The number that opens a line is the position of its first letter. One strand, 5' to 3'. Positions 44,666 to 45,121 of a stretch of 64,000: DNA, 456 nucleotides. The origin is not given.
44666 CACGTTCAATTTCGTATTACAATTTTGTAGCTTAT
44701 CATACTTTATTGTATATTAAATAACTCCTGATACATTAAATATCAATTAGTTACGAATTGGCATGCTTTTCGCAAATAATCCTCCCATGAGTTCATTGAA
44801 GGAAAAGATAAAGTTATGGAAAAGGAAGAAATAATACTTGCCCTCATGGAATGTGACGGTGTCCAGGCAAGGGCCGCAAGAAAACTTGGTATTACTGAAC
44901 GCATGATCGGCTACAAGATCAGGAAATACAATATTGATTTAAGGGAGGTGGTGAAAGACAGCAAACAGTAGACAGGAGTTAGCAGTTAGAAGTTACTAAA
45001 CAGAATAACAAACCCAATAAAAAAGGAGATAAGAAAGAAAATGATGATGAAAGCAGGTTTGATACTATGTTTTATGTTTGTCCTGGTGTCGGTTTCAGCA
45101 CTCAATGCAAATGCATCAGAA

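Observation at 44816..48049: Two paralogous stand-alone Fis-type HTH mini-proteins each lead an ammonium-transporter unit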

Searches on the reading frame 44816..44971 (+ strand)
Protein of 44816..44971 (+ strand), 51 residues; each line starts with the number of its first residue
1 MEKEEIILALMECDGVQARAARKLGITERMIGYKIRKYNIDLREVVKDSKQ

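Call 3: search_protein_families(library=pfam, proteins=[window:44816-44971:+], max_evalue=0.01)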
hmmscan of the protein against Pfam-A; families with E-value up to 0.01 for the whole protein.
window:44816-44971:+ (51 aa): 2 families
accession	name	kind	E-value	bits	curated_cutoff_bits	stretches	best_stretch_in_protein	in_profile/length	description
PF02954.25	HTH_8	-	4.9e-11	42.6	22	1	1-38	5-42/42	Bacterial regulatory protein, Fis family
PF13518.12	HTH_28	-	0.00068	20.1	25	1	2-39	1-37/52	Helix-turn-helix domain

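Call 9: find_homologous_proteins(query=window:44816-44968:+, max_evalue=0.01)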
Query seq(51 aa) (51 aa): 642 proteins with E <= 0.01 among 642 candidates; the best 120 are listed.
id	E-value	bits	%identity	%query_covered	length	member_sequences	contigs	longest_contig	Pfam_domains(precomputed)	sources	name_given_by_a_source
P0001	2.5e-24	100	100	100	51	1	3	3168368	PF02954.26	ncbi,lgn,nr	ncbi:MAG: hypothetical protein JSW20_01440 [Nitrospiraceae bacterium]|nr:MAG: hypothetical protein J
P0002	6.5e-24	99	100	100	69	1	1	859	PF02954.26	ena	-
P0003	7.7e-23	95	96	100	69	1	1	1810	PF02954.26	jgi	jgi:transcriptional regulator with GAF, ATPase, and Fis domain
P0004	2.4e-21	91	92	100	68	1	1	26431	PF02954.26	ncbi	-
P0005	6.3e-20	86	86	100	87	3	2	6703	PF02954.26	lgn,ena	-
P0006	7.5e-20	86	86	100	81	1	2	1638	PF02954.26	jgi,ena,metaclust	metaclust:\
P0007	1.4e-19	85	84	100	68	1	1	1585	PF02954.26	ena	-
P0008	3.3e-19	84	84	100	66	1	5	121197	PF02954.26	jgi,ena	jgi:Nif-specific regulatory protein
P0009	4.2e-19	84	84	100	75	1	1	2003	PF02954.26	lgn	-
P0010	5.2e-19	83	82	100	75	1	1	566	PF02954.26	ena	-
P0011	5.5e-19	83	82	100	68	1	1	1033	PF02954.26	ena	-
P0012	5.5e-19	83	82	100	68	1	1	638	PF02954.26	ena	-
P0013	1.5e-18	82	80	100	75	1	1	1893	PF02954.26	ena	-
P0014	1.9e-18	82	90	94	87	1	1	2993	PF02954.26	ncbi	-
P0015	2.0e-18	82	80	100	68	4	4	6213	PF02954.26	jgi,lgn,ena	-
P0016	5.9e-18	80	79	84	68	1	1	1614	PF02954.26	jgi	jgi:Nif-specific regulatory protein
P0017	1.5e-17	79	89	88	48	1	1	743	PF02954.26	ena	-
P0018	2.8e-17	78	82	96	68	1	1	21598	PF02954.26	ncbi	-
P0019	1.1e-15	73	80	96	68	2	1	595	PF02954.26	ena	-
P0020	1.7e-15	73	75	100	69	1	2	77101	PF02954.26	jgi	jgi:Nif-specific regulatory protein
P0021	7.1e-15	71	75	100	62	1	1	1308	PF02954.26,PF18024.8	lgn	-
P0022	1.7e-14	70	75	94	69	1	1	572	PF02954.26,PF18024.8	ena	-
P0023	5.1e-14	68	71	100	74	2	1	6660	PF02954.26,PF18024.8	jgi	-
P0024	5.8e-14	68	71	100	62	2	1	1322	PF02954.26,PF18024.8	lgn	-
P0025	6.2e-14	68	76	90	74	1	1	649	PF02954.26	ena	-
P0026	6.4e-14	68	76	98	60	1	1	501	PF02954.26,PF18024.8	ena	-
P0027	7.1e-14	68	73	96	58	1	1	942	PF02954.26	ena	-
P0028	8.1e-14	67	75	100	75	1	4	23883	PF02954.26,PF18024.8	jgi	jgi:Nif-specific regulatory protein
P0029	9.2e-14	67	74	98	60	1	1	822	PF02954.26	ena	-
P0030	1.4e-13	67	73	100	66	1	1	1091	PF02954.26,PF18024.8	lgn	-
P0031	2.0e-13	66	73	100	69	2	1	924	PF02954.26,PF18024.8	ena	-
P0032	2.2e-13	66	67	100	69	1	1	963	PF02954.26,PF18024.8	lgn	-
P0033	2.5e-13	66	76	90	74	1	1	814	PF02954.26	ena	-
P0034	2.8e-13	66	71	100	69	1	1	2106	PF02954.26,PF18024.8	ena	-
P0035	2.9e-13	66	69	100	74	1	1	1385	PF02954.26,PF18024.8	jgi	-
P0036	3.2e-13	66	75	96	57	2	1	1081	PF02954.26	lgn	-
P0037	3.2e-13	66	70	98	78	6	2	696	PF02954.26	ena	-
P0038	3.3e-13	66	74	90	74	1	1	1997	PF02954.26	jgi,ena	-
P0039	3.7e-13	65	67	100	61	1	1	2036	PF02954.26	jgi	jgi:Nif-specific regulatory protein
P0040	3.7e-13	65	71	100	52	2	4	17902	PF02954.26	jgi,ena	-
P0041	4.4e-13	65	77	84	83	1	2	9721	PF02954.26,PF18024.8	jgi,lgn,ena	jgi:hypothetical protein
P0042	5.9e-13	65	75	100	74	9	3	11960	PF02954.26,PF18024.8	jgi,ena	-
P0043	6.9e-13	65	73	96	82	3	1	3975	PF02954.26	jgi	jgi:transcriptional regulator with GAF, ATPase, and Fis domain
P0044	7.0e-13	65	76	75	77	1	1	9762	PF02954.26,PF18024.8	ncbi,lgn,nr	ncbi:MAG: hypothetical protein HZA14_07155 [Nitrospirae bacterium]|nr:hypothetical protein [Nitrospi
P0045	7.6e-13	64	68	98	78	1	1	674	PF02954.26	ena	-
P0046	7.6e-13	64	67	100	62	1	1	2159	PF02954.26,PF18024.8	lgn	-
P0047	7.9e-13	64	68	100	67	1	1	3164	PF02954.26,PF18024.8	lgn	-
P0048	8.6e-13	64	76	100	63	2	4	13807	PF02954.26,PF18024.8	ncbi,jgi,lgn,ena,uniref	ncbi:helix-turn-helix domain-containing protein [Dissulfurispira sp.]|uniref:helix-turn-helix domain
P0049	8.8e-13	64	73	88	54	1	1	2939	PF02954.26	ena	-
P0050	9.0e-13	64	73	96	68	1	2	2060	PF02954.26,PF18024.8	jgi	jgi:transcriptional regulator with GAF, ATPase, and Fis domain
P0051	9.1e-13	64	79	84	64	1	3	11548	PF02954.26,PF18024.8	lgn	-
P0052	1.0e-12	64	85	78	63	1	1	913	PF02954.26,PF18024.8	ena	-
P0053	1.1e-12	64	78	90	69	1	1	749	PF02954.26,PF18024.8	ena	-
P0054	1.1e-12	64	85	78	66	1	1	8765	PF02954.26,PF18024.8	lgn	-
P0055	1.2e-12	64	76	88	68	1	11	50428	PF02954.26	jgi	jgi:transcriptional regulator with GAF, ATPase, and Fis domain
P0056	1.2e-12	64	76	88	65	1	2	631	PF02954.26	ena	-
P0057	1.3e-12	64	73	88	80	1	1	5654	PF02954.26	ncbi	-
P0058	1.3e-12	64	76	88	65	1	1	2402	PF02954.26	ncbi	ncbi:MAG: helix-turn-helix domain-containing protein [Thermodesulfovibrionales bacterium]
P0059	1.4e-12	64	76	88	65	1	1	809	PF02954.26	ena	-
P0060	1.4e-12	64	76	88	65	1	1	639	PF02954.26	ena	-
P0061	1.4e-12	64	76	88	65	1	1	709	PF02954.26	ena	-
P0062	1.4e-12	64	76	88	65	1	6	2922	PF02954.26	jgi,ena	-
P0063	1.4e-12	64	76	88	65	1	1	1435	PF02954.26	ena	-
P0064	1.4e-12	64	76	88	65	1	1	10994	PF02954.26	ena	-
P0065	1.4e-12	64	75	86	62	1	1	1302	PF02954.26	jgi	jgi:Nif-specific regulatory protein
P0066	1.5e-12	64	76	88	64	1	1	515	PF02954.26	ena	-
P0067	1.5e-12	64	73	100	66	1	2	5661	PF02954.26,PF18024.8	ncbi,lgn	-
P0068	1.5e-12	64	68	98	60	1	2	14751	PF02954.26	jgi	jgi:Nif-specific regulatory protein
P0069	1.6e-12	63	76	88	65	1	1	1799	PF02954.26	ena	-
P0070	1.6e-12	63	76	88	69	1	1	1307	PF02954.26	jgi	-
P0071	1.6e-12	63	76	88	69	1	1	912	PF02954.26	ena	-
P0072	1.6e-12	63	76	88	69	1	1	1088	PF02954.26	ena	-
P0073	1.6e-12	63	76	88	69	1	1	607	PF02954.26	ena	-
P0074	1.6e-12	63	76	88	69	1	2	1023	PF02954.26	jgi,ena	jgi:Nif-specific regulatory protein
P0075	1.6e-12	63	76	88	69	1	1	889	PF02954.26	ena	-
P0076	1.6e-12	63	76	88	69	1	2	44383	PF02954.26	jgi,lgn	-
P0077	1.6e-12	63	78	88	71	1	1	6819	PF02954.26,PF18024.8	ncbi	-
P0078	1.7e-12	63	69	100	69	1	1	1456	PF02954.26,PF18024.8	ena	-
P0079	1.7e-12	63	76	73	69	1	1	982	PF02954.26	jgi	-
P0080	1.7e-12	63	73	88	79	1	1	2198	PF02954.26,PF18024.8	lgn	-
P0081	1.7e-12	63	76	88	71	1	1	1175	PF02954.26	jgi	-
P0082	1.8e-12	63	73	88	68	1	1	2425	PF02954.26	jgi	-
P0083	1.8e-12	63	70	100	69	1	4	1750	PF02954.26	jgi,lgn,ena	-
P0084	1.8e-12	63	76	88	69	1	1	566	PF02954.26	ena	-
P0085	1.9e-12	63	73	88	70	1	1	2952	PF02954.26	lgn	-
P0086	1.9e-12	63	76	88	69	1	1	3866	PF02954.26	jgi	-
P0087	1.9e-12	63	76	88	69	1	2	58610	PF02954.26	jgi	jgi:Nif-specific regulatory protein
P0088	1.9e-12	63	76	88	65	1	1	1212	PF02954.26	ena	-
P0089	1.9e-12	63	76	88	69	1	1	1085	PF02954.26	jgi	-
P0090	2.0e-12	63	76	88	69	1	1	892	PF02954.26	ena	-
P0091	2.2e-12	63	76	88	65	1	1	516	PF02954.26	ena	-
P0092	2.2e-12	63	78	90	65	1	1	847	PF02954.26,PF18024.8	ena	-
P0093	2.2e-12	63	67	100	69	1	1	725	PF02954.26,PF18024.8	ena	-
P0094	2.3e-12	63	76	88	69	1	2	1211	PF02954.26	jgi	-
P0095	2.6e-12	63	68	92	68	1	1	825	PF02954.26,PF18024.8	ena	-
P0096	2.7e-12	63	72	90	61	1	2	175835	PF02954.26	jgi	jgi:Nif-specific regulatory protein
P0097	3.0e-12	63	68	100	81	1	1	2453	PF02954.26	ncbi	-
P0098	3.3e-12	63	75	86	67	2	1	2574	PF02954.26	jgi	jgi:Nif-specific regulatory protein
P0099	3.5e-12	62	76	88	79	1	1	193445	PF02954.26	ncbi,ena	-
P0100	3.6e-12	62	71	88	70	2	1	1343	PF02954.26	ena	-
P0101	3.7e-12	62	81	63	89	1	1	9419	PF02954.26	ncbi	-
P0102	3.9e-12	62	69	98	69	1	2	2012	PF02954.26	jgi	jgi:transcriptional regulator with GAF, ATPase, and Fis domain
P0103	3.9e-12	62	67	84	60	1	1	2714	PF02954.26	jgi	jgi:Nif-specific regulatory protein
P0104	4.3e-12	62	73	88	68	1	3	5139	PF02954.26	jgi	jgi:transcriptional regulator with GAF, ATPase, and Fis domain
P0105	4.5e-12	62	68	100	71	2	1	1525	PF02954.26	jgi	jgi:transcriptional regulator with GAF, ATPase, and Fis domain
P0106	4.5e-12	62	71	96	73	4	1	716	PF02954.26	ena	-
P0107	4.5e-12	62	68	100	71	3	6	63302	PF02954.26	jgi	jgi:Nif-specific regulatory protein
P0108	4.5e-12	62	68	100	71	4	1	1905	PF02954.26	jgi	jgi:transcriptional regulator with GAF, ATPase, and Fis domain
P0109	4.5e-12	62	75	63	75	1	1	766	PF02954.26,PF18024.8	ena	-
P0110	4.8e-12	62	73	88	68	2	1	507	PF02954.26,PF18024.8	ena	-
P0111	4.8e-12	62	73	88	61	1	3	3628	PF02954.26,PF18024.8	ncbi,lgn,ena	-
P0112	5.0e-12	62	71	96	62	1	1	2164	PF02954.26,PF18024.8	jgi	-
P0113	5.1e-12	62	71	96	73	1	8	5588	PF02954.26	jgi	jgi:Nif-specific regulatory protein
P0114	5.2e-12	62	71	96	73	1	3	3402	PF02954.26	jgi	jgi:transcriptional regulator with GAF, ATPase, and Fis domain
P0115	5.2e-12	62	72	90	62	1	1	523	PF02954.26,PF18024.8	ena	-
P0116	5.2e-12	62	71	96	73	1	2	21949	PF02954.26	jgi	jgi:transcriptional regulator with GAF, ATPase, and Fis domain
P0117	5.6e-12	62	72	90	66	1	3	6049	PF02954.26,PF18024.8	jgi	jgi:Nif-specific regulatory protein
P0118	5.7e-12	62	71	96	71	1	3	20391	PF02954.26,PF18024.8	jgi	jgi:transcriptional regulator with GAF, ATPase, and Fis domain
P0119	5.9e-12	62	73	88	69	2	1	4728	PF02954.26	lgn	-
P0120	6.1e-12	62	71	88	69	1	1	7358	PF02954.26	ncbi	-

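Call 12: find_encoding_contigs(protein=P0008, flank=6000, max_places=3)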
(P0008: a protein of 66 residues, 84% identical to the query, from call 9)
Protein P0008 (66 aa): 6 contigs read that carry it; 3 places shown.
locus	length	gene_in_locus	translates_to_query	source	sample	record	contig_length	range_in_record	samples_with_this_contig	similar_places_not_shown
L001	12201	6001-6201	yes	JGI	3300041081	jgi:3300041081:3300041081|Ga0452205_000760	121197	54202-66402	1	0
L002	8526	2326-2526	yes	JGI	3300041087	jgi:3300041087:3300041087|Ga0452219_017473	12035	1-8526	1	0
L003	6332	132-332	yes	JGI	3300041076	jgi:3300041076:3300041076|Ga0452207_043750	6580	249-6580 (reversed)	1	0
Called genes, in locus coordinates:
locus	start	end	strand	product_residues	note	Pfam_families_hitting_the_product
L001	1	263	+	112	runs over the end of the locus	-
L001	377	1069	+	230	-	PF11987:IF-2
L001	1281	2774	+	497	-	-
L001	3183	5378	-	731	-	PF00141:peroxidase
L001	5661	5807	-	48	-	-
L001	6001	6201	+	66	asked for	PF02954:HTH_8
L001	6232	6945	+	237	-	-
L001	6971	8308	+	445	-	PF00909:Ammonium_transp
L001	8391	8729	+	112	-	PF00543:P-II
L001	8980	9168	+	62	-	PF02954:HTH_8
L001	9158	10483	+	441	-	PF00909:Ammonium_transp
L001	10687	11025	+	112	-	PF00543:P-II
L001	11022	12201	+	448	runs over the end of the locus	PF00909:Ammonium_transp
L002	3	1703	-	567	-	?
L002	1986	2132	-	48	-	-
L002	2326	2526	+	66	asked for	PF02954:HTH_8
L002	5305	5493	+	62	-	PF02954:HTH_8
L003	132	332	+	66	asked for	PF02954:HTH_8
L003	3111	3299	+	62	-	PF02954:HTH_8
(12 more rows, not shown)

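Call 13: find_encoding_contigs(protein=P0096, flank=6000, max_places=3)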
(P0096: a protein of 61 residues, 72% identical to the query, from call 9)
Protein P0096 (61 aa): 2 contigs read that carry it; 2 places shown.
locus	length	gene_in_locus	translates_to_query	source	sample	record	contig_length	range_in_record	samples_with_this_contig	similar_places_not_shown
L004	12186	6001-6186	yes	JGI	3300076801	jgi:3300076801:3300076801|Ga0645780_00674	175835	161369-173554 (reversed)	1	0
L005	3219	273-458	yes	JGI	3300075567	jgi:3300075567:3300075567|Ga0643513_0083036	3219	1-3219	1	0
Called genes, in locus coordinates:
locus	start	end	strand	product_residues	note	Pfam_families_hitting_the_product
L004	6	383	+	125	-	PF00072:Response_reg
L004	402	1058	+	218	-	-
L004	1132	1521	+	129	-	PF00072:Response_reg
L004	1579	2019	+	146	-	PF00072:Response_reg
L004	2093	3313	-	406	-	PF13189:Cytidylate_kin2, PF00072:Response_reg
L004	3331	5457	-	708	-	PF00916:Sulfate_transp, PF01740:STAS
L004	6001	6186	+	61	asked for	PF02954:HTH_8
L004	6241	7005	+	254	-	-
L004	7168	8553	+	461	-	PF00909:Ammonium_transp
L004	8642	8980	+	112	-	PF00543:P-II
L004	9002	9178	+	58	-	-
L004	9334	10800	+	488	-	PF00909:Ammonium_transp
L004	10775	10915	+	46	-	-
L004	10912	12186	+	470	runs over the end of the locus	PF03951:Gln-synt_N, PF00120:Gln-synt_C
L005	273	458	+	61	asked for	PF02954:HTH_8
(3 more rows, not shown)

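Call 14: find_encoding_contigs(protein=P0099, flank=6000, max_places=2)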
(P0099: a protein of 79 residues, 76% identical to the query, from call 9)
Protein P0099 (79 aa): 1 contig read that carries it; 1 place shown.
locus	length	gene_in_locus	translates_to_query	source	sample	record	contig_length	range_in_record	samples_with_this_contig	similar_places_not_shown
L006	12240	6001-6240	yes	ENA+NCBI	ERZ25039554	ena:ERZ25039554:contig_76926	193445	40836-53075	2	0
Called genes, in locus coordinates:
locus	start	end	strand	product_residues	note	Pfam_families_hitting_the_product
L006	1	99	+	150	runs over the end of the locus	PF00583:Acetyltransf_1, PF13673:Acetyltransf_10, PF13508:Acetyltransf_7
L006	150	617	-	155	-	-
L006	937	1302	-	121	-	PF13442:Cytochrome_CBB3, PF00034:Cytochrom_C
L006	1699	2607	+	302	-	PF04055:Radical_SAM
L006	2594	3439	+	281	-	PF00899:ThiF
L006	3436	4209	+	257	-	PF12849:PBP_like_2 (weak), PF13531:SBP_bac_11, PF01547:SBP_bac_1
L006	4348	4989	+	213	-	PF00528:BPD_transp_1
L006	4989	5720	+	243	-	PF00005:ABC_tran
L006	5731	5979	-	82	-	-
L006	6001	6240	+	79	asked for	PF02954:HTH_8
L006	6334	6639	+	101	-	PF07642:BBP2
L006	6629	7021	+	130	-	PF07642:BBP2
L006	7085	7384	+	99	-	PF07642:BBP2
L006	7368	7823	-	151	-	-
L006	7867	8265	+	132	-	PF00909:Ammonium_transp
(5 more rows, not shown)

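Call 15: find_encoding_contigs(protein=P0107, flank=6000, max_places=2)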
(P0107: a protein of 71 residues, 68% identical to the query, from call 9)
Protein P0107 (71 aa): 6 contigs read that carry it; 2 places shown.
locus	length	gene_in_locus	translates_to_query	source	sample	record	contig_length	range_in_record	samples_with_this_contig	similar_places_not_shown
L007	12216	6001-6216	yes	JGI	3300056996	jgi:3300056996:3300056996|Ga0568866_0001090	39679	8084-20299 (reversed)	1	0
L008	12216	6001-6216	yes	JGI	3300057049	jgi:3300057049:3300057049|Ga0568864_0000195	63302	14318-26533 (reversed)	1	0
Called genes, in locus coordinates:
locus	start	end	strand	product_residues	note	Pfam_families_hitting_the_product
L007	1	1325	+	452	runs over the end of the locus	PF00275:EPSP_synthase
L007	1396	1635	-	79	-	-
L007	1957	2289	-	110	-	-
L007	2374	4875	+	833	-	PF00989:PAS (weak), PF13188:PAS_8 (faint), PF13426:PAS_9 (weak), PF08448:PAS_4, PF08447:PAS_3, PF08448:PAS_4, PF00512:HisKA, PF02518:HATPase_c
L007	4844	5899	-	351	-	PF09674:DUF2400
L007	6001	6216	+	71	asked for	PF02954:HTH_8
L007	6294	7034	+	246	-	-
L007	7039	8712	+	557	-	PF00909:Ammonium_transp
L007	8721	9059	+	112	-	PF00543:P-II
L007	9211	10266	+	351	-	PF07854:DUF1646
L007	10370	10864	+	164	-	PF04073:tRNA_edit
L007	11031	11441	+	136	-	PF00571:CBS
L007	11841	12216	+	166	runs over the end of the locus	PF01257:2Fe-2S_thioredx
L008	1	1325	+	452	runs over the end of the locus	PF00275:EPSP_synthase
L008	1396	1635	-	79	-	-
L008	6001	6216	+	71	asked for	PF02954:HTH_8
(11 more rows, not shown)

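Call 16: find_encoding_contigs(protein=P0020, flank=6000, max_places=2)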
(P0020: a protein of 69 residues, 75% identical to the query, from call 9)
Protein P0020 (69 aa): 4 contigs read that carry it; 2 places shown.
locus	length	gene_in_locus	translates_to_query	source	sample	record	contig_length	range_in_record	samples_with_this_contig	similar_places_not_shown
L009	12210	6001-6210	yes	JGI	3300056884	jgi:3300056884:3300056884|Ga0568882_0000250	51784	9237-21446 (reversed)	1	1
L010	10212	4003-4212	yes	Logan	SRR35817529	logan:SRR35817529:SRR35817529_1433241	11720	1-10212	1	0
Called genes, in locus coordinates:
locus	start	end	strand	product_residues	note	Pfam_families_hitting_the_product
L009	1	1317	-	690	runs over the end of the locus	PF00122:E1-E2_ATPase, PF00702:Hydrolase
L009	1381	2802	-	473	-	PF03814:KdpA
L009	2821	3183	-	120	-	PF03814:KdpA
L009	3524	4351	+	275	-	PF13115:YtkA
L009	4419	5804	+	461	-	PF03150:CCP_MauG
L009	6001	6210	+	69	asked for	PF02954:HTH_8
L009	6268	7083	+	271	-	-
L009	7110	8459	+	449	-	PF00909:Ammonium_transp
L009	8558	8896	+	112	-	PF00543:P-II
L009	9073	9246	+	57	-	PF02954:HTH_8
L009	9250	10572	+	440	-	PF00909:Ammonium_transp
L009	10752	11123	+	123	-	PF00543:P-II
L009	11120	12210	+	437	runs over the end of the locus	PF00909:Ammonium_transp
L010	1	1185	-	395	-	?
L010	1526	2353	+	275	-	PF13115:YtkA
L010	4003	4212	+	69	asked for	PF02954:HTH_8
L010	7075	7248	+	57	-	PF02954:HTH_8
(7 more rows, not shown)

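Call 17: find_encoding_contigs(protein=P0048, flank=6000, max_places=2)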
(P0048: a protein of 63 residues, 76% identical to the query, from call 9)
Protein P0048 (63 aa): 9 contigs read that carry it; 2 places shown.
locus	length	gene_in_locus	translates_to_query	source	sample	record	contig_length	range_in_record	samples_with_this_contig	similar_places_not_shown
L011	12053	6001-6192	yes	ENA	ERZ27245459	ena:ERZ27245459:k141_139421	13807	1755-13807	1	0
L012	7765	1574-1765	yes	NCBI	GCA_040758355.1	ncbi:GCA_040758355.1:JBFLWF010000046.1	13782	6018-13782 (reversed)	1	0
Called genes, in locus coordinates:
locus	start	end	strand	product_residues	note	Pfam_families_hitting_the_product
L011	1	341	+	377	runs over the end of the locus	PF16983:MFS_MOT1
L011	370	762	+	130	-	-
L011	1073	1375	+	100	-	-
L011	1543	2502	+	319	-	PF00672:HAMP, PF00015:MCPsignal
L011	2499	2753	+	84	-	-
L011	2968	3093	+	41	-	-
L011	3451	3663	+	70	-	-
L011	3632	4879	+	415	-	PF02335:Cytochrom_C552, PF14522:Cytochrome_C7 (weak)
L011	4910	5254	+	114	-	PF00909:Ammonium_transp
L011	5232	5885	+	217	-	PF00909:Ammonium_transp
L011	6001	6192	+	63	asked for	PF18024:HTH_50 (weak), PF02954:HTH_8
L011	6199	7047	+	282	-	-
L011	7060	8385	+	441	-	PF00909:Ammonium_transp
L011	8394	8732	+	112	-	PF00543:P-II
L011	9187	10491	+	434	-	PF00909:Ammonium_transp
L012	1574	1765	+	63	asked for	PF18024:HTH_50 (weak), PF02954:HTH_8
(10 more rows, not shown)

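Call 23: find_encoding_contigs(protein=P0002, flank=1000, max_places=2)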
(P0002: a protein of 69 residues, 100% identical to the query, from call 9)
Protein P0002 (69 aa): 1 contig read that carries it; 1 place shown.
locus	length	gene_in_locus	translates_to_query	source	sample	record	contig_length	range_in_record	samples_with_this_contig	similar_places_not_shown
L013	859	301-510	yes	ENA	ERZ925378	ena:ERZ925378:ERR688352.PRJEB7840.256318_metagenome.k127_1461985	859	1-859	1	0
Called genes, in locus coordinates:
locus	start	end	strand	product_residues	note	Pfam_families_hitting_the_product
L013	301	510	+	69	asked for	PF02954:HTH_8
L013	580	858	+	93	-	?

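Call 24: find_encoding_contigs(protein=P0001, flank=300, max_places=3)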
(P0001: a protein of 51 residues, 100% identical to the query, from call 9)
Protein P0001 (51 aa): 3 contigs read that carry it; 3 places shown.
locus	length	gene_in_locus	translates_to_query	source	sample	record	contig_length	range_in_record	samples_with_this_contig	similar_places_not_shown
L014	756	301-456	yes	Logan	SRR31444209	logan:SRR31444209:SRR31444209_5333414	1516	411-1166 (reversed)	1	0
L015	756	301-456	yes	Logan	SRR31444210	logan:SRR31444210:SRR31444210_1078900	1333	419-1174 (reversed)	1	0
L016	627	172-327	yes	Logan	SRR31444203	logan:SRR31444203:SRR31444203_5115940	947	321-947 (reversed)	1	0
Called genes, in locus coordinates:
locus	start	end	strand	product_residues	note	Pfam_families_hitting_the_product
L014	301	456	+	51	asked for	PF02954:HTH_8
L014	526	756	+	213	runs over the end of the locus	?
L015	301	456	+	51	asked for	PF02954:HTH_8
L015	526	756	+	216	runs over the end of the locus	?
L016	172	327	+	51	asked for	PF02954:HTH_8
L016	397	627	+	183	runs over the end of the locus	?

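Call 28: search_protein_representatives(alignment_id=A1)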
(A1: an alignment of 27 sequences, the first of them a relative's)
Query: 27 sequences, 65 profile positions. Proteins with E-value up to 0.001 (for the whole library): 4380; up to 1e-10: 260; up to 1e-30: 0. The best 150 are listed.
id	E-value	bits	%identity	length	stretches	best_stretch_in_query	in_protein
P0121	1.8e-28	113.9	-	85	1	2-62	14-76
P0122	1.9e-28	113.8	-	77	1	3-60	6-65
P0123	3.0e-28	113.2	-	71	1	2-59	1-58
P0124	4.6e-28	112.6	-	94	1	2-57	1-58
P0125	1.9e-27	110.6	-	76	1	2-59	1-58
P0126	3.5e-27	109.8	-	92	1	2-59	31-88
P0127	3.6e-27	109.7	-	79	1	2-59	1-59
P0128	3.8e-27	109.7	-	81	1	2-62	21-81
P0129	6.5e-27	108.9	-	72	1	2-54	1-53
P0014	3.1e-26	106.7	-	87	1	3-62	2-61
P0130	5.2e-26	106.0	-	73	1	3-56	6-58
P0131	5.2e-26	106.0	-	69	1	2-62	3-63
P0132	5.7e-26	105.9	-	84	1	2-55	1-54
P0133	6.6e-26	105.7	-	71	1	2-52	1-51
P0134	7.4e-26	105.5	-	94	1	2-57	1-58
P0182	1.2e-18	82.4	-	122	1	2-57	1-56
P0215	6.1e-15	70.6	-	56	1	2-52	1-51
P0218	1.1e-14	69.8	-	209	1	5-57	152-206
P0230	4.2e-14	67.9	-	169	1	8-52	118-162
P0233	5.9e-14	67.4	-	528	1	2-53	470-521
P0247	2.8e-13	65.2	-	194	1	2-58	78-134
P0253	4.3e-13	64.6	-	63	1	4-56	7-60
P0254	4.6e-13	64.5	-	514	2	7-52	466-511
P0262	1.3e-12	63.1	-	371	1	2-52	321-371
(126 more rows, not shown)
